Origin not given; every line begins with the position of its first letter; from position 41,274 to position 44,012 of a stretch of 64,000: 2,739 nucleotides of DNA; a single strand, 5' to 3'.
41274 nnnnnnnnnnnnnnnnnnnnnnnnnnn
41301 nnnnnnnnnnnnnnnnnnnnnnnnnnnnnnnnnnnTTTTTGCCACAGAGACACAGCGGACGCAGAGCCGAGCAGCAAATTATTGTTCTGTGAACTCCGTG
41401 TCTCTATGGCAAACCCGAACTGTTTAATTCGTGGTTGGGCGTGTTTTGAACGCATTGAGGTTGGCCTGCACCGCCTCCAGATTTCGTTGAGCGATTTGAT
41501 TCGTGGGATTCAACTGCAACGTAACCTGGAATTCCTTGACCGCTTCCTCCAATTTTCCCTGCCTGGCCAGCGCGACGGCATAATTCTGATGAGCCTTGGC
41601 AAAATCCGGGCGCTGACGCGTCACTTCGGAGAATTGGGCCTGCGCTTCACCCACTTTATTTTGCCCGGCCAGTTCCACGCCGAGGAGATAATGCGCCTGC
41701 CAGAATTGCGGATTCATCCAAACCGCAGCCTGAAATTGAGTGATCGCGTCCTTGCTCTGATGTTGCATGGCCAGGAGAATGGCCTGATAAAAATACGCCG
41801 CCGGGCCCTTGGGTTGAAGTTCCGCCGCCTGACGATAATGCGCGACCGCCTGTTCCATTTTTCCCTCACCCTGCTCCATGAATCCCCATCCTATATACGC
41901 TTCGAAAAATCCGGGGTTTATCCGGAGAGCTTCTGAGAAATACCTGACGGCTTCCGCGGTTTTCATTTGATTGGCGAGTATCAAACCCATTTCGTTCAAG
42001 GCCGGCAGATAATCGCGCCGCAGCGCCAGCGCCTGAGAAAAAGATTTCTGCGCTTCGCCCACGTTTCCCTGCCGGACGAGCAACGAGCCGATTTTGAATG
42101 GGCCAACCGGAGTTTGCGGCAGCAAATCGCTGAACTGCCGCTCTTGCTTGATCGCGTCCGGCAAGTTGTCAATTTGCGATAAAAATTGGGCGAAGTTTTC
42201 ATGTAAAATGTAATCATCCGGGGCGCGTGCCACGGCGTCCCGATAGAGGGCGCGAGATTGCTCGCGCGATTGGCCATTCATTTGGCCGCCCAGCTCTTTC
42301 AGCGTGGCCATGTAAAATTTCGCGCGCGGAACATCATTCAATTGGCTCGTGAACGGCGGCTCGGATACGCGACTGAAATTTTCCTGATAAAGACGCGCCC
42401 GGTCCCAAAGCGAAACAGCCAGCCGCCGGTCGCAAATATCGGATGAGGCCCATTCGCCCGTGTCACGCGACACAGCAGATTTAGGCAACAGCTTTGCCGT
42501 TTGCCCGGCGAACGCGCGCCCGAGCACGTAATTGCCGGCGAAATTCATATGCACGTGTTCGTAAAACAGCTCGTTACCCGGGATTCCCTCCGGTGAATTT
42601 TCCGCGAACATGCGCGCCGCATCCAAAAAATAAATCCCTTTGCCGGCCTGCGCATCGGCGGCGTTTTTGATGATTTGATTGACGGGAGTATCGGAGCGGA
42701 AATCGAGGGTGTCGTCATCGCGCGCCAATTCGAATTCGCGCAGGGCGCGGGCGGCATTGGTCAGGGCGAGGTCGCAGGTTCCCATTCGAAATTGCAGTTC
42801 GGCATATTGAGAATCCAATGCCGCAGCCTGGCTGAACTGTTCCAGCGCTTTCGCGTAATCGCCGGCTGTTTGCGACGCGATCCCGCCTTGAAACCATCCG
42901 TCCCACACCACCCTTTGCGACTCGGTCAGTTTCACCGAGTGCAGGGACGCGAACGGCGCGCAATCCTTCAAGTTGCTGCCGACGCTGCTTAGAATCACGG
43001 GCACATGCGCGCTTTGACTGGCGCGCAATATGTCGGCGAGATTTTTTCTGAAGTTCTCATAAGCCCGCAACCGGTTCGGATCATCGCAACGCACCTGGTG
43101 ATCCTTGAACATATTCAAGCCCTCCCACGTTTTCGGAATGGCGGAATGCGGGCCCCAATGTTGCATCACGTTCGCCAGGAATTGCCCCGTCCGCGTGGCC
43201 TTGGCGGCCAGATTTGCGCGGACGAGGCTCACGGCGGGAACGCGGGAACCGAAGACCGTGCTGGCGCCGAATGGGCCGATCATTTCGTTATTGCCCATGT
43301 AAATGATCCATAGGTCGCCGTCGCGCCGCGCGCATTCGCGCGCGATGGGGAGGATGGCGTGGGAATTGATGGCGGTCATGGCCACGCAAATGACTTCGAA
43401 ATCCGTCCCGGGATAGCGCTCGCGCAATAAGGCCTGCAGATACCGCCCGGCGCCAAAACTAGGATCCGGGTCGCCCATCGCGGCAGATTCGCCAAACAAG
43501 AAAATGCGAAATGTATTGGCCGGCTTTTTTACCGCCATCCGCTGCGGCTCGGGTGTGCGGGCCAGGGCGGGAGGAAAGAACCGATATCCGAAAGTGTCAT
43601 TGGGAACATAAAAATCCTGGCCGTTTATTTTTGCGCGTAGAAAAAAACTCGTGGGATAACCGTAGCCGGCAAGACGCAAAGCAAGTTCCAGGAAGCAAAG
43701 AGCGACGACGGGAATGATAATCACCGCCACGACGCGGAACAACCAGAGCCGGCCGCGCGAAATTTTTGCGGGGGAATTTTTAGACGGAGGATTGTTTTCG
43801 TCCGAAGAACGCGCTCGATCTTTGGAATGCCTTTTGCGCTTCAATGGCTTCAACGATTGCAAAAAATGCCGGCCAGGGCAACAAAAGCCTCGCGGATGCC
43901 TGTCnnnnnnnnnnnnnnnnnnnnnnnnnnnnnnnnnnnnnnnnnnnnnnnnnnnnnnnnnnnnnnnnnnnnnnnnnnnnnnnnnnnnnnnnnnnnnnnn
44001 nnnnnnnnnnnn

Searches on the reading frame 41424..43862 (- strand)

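Call 18: search_protein_families(library=pfam, proteins=[window:41424-43862:-], max_evalue=0.001)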
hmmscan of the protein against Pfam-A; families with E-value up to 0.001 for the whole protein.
window:41424-43862:- (812 aa): 15 families
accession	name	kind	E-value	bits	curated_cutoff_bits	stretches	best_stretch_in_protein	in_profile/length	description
PF07719.23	TPR_2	-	8.6e-30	100.8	27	1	755-788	1-34/34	Tetratricopeptide repeat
PF13414.12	TPR_11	-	3.7e-26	91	26.8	1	667-692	8-33/42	TPR repeat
PF13432.12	TPR_16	-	6e-26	91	32.7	3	725-787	1-63/65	Tetratricopeptide repeat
PF00515.34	TPR_1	-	2.3e-25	87.8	27.8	1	621-652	3-34/34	Tetratricopeptide repeat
PF13431.12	TPR_17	-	1.4e-18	65.9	24.4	0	675-707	1-33/34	Tetratricopeptide repeat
PF14559.12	TPR_19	-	2.2e-18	66.8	25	2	732-795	2-64/68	Tetratricopeptide repeat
PF13181.12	TPR_8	-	5.2e-16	57.8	25.7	0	589-617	5-33/34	Tetratricopeptide repeat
PF13428.12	TPR_14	-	6.4e-16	57.7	23.5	0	756-794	2-40/44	Tetratricopeptide repeat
PF13424.12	TPR_12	-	6.1e-11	42.8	30.1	0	591-648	9-74/77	Tetratricopeptide repeat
PF25064.1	ARM_TT21_5th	-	6.9e-07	30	27.8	0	630-713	12-98/117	TT21 fifth ARM repeats domain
PF24575.1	TPR_Slam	-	1.2e-06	29.3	35.2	0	660-710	54-104/104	Surface lipoprotein assembly modifier, N-terminal TPR repeats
PF13371.12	TPR_9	-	3e-06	27.6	35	0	751-793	25-67/73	Tetratricopeptide repeat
PF13176.12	TPR_7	-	7.9e-06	26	27.9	0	591-617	5-31/36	Tetratricopeptide repeat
PF25062.1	ARM_TT21_N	-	4.1e-05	23.9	40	0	625-724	106-205/222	Tetratricopeptide repeat protein 21 N-terminal ARM repeat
PF23914.1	TPR_CcmH_CycH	-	0.00051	20.4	42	0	591-686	56-154/158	Cytochrome c-type biogenesis protein H TPR domain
